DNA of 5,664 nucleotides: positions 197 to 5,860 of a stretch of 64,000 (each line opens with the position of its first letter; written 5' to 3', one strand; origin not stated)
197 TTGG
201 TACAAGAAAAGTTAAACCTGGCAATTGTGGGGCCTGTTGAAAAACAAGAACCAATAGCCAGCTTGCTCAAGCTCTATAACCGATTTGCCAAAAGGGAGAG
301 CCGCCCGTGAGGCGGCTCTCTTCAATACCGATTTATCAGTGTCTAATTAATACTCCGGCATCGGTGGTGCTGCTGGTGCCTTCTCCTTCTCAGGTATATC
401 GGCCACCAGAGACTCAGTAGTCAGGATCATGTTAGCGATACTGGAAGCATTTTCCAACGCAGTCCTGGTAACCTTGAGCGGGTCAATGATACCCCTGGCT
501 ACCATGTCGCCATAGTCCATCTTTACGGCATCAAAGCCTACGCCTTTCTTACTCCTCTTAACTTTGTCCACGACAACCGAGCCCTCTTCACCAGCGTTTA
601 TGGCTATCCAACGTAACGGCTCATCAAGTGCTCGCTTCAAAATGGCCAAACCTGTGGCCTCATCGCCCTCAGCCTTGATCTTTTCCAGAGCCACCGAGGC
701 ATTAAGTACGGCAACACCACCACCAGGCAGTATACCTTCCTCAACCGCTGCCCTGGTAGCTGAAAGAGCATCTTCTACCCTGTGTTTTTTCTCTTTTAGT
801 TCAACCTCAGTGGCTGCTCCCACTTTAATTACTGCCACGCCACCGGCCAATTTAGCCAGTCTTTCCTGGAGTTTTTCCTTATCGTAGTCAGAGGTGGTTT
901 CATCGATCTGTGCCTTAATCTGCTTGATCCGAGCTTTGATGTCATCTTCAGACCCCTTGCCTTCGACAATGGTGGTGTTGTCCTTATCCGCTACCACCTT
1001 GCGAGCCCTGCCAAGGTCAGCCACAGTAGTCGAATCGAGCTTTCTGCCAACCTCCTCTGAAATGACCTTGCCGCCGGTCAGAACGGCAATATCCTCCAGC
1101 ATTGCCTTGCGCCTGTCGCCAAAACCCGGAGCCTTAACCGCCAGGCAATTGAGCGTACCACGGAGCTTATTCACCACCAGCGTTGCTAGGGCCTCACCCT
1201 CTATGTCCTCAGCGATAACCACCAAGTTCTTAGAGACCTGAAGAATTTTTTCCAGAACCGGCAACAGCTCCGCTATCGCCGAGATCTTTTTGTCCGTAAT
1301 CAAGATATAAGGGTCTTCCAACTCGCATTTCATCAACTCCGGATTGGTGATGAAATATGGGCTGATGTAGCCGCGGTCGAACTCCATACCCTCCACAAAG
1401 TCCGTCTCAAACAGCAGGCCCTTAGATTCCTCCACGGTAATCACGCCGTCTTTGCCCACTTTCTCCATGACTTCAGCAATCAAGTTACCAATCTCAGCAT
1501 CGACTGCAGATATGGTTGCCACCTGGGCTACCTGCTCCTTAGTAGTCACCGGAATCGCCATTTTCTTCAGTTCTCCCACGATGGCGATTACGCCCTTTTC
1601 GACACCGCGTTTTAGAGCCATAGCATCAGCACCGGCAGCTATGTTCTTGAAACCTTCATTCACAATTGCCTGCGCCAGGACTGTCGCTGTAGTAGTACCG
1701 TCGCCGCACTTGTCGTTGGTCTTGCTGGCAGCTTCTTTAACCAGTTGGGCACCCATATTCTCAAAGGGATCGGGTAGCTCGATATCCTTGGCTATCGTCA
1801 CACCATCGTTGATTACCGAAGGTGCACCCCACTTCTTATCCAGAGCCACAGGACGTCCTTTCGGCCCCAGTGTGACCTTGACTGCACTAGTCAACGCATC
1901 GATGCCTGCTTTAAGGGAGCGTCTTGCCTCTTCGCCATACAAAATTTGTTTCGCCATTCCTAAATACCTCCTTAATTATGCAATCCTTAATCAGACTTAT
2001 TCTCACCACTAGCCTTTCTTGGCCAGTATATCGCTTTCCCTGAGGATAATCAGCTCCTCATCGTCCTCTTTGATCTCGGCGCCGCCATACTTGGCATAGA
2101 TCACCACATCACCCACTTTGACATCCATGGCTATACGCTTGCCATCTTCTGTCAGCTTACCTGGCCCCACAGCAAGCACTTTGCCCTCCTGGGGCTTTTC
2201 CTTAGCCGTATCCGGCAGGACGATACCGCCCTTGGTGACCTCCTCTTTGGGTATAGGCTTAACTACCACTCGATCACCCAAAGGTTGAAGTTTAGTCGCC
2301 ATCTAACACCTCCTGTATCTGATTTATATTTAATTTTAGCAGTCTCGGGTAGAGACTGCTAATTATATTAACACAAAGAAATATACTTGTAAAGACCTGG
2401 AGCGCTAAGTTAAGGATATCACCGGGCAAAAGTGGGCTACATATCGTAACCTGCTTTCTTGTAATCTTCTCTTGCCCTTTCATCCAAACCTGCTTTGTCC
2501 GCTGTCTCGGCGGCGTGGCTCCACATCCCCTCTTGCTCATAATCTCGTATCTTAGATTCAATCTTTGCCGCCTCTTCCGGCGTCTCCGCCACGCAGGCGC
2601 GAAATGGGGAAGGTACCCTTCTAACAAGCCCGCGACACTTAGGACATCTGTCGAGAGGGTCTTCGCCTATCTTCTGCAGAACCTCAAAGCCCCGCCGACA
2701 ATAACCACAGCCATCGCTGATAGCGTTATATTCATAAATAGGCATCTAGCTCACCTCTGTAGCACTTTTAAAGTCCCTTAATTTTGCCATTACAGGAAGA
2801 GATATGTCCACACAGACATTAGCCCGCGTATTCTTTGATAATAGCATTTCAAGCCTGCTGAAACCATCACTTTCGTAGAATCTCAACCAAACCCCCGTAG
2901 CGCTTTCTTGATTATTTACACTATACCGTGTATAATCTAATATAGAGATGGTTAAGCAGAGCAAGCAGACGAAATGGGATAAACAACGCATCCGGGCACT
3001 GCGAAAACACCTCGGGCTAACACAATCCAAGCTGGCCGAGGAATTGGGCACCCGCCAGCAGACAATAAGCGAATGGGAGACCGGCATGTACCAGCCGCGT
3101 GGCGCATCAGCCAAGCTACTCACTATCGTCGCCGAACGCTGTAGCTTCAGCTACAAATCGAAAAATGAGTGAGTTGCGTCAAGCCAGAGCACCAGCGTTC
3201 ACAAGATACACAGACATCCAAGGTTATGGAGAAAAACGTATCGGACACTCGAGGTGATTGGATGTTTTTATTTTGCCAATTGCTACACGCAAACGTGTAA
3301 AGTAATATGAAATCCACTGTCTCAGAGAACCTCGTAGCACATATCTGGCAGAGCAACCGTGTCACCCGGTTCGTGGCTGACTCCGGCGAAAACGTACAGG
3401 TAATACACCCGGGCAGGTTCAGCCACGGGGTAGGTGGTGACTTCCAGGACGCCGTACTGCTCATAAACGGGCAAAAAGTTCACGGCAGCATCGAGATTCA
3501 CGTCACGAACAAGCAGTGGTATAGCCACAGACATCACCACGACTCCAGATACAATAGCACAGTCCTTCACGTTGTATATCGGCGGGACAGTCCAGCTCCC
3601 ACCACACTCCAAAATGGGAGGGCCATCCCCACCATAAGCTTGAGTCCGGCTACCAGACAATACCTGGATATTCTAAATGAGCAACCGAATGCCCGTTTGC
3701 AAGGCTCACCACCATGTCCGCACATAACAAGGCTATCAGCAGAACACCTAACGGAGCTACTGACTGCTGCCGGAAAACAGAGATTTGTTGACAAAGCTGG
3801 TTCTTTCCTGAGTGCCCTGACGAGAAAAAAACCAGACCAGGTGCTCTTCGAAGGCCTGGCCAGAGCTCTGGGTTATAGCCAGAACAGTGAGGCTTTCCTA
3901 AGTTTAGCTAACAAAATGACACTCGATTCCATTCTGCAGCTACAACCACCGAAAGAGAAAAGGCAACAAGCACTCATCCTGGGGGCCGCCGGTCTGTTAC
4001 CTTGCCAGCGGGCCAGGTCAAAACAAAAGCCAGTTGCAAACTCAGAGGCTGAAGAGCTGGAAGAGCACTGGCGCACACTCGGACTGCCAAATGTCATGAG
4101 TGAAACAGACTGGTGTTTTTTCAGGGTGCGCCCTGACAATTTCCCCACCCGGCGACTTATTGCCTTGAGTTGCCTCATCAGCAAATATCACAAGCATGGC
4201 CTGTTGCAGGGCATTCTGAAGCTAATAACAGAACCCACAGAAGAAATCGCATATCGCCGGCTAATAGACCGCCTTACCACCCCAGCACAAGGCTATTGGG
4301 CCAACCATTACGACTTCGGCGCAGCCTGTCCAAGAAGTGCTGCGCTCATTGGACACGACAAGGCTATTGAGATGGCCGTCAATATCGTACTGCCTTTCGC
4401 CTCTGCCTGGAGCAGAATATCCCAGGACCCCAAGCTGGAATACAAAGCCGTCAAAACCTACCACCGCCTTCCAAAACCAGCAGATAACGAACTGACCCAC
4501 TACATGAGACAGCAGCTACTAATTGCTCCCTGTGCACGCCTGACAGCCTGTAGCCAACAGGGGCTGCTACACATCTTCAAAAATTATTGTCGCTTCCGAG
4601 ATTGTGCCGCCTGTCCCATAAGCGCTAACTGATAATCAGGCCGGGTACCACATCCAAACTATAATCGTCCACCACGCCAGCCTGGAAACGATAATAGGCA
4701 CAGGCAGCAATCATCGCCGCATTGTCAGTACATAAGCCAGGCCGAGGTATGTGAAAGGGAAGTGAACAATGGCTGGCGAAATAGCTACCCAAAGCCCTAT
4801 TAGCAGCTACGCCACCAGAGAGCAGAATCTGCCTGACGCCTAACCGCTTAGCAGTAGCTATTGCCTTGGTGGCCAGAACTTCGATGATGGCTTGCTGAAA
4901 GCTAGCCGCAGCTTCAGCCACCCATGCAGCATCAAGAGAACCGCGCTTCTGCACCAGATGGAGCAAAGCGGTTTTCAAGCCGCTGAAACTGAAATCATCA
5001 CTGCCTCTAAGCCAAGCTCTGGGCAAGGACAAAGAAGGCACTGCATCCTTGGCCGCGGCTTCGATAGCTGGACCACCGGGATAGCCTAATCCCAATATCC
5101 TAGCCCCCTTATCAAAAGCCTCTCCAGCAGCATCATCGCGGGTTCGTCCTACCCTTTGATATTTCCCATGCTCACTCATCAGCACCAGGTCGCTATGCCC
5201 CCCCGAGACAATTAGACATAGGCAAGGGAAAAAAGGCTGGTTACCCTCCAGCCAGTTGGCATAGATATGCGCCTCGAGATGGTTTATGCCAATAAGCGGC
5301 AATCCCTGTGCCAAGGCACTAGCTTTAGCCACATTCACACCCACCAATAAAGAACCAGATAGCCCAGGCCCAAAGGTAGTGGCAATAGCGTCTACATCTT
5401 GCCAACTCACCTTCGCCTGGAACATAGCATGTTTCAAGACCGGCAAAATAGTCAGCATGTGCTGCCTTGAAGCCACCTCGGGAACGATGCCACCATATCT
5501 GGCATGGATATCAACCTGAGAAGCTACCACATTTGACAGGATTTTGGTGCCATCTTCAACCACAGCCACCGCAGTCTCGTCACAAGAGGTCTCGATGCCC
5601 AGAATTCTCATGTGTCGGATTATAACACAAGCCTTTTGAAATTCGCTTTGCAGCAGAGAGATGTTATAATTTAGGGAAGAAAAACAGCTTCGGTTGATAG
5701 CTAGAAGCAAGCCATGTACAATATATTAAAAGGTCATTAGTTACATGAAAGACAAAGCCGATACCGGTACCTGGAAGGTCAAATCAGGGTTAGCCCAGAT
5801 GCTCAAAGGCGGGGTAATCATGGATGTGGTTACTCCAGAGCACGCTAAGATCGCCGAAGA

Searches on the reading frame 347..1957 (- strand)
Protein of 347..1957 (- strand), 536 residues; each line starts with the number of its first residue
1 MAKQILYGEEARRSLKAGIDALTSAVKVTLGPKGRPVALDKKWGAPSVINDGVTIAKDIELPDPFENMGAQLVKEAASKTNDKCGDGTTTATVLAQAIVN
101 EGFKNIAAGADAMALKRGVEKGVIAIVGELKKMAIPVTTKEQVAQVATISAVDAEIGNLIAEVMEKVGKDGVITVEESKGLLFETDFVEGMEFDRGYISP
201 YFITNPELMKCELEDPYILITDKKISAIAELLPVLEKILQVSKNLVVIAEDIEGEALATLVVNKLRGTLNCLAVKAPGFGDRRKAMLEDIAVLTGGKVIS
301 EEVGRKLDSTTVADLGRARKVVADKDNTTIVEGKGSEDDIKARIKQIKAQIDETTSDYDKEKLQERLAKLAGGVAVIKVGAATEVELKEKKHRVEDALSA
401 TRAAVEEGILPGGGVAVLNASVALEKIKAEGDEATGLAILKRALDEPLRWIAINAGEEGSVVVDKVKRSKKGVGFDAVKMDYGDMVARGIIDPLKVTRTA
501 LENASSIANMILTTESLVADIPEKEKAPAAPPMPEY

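Call 22: search_protein_families(library=pfam, proteins=[window:347-1957:-], max_evalue=0.00001)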
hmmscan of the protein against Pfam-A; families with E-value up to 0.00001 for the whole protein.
window:347-1957:- (536 aa): 1 family
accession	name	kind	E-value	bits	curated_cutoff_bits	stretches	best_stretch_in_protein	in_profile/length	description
PF00118.29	Cpn60_TCP1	-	2e-72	244.9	34.3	1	22-520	1-488/490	TCP-1/cpn60 chaperonin family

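Call 72: find_encoding_contigs(protein=window:347-1954:-, flank=10000, max_places=2)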
Protein window:347-1954:- (535 aa): no gene with exactly this product is on record in the collection.

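Call 74: find_encoding_contigs(protein=window:347-1957:-, flank=10000, max_places=1)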
Protein window:347-1957:- (536 aa): 6 contigs read that carry it; 1 place shown.
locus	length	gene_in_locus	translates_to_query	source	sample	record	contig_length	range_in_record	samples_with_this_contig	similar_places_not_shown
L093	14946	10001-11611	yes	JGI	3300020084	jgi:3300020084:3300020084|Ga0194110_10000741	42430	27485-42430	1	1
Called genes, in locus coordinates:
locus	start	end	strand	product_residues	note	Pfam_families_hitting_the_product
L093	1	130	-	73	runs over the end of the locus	PF13560:HTH_31, PF12844:HTH_19, PF01381:HTH_3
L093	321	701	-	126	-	PF08378:NERD (weak), PF02021:UPF0102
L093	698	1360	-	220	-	PF01351:RNase_HII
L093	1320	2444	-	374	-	PF02540:NAD_synthase (faint), PF03054:tRNA_Me_trans, PF24167:DUF7411 (faint), PF20259:tRNA_Me_trans_M, PF20258:tRNA_Me_trans_C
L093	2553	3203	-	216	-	PF02223:Thymidylate_kin, PF13521:AAA_28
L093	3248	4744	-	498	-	PF19568:Spore_III_AA, PF13604:AAA_30 (weak), PF00004:AAA (faint), PF03266:NTPase_1 (faint), PF25516:PTPase, PF01424:R3H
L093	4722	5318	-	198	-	PF01174:SNO, PF07685:GATase_3 (weak)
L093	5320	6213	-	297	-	PF01680:SOR_SNZ, PF05690:ThiG (weak)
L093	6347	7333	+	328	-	PF00814:TsaD, PF22521:HypF_C_2 (weak)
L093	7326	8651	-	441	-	PF11013:DUF2851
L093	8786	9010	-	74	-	PF15731:MqsA_antitoxin (weak), PF12844:HTH_19, PF13560:HTH_31 (weak), PF01381:HTH_3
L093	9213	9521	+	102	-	PF09723:Zn_ribbon_8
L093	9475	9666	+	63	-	-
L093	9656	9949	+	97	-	PF00166:Cpn10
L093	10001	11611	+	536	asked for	PF00118:Cpn60_TCP1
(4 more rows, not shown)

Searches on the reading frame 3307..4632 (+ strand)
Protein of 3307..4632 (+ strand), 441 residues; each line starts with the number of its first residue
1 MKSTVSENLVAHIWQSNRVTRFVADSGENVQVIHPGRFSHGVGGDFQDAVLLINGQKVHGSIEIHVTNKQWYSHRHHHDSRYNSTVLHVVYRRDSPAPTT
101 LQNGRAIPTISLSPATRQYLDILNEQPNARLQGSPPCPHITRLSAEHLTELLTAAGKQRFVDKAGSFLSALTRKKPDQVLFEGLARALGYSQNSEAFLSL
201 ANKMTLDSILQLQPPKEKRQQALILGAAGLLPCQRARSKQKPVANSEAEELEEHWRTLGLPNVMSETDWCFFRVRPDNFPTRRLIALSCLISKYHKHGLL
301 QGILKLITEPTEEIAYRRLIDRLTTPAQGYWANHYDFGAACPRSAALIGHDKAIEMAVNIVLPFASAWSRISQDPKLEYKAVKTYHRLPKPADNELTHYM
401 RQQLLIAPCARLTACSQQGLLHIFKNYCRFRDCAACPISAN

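Call 22: search_protein_families(library=pfam, proteins=[window:3307-4632:+], max_evalue=0.00001)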
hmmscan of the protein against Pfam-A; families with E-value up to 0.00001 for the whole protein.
window:3307-4632:+ (441 aa): 1 family
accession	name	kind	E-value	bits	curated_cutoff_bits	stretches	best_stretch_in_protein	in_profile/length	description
PF11013.13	DUF2851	-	5.1e-68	230.2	25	1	7-390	1-371/375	Protein of unknown function (DUF2851)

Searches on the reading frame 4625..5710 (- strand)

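Call 22: search_protein_families(library=pfam, proteins=[window:4625-5710:-], max_evalue=0.00001)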
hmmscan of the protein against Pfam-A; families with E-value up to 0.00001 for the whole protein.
window:4625-5710:- (361 aa): 2 families
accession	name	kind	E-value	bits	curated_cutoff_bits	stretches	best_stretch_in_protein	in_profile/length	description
PF00814.31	TsaD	-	2.7e-87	293.3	24.8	1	56-335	1-263/264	tRNA N6-adenosine threonylcarbamoyltransferase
PF22521.2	HypF_C_2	-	1.8e-06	28.4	27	1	261-311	163-213/241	Carbamoyltransferase, Kae1-like Domain, second subdomain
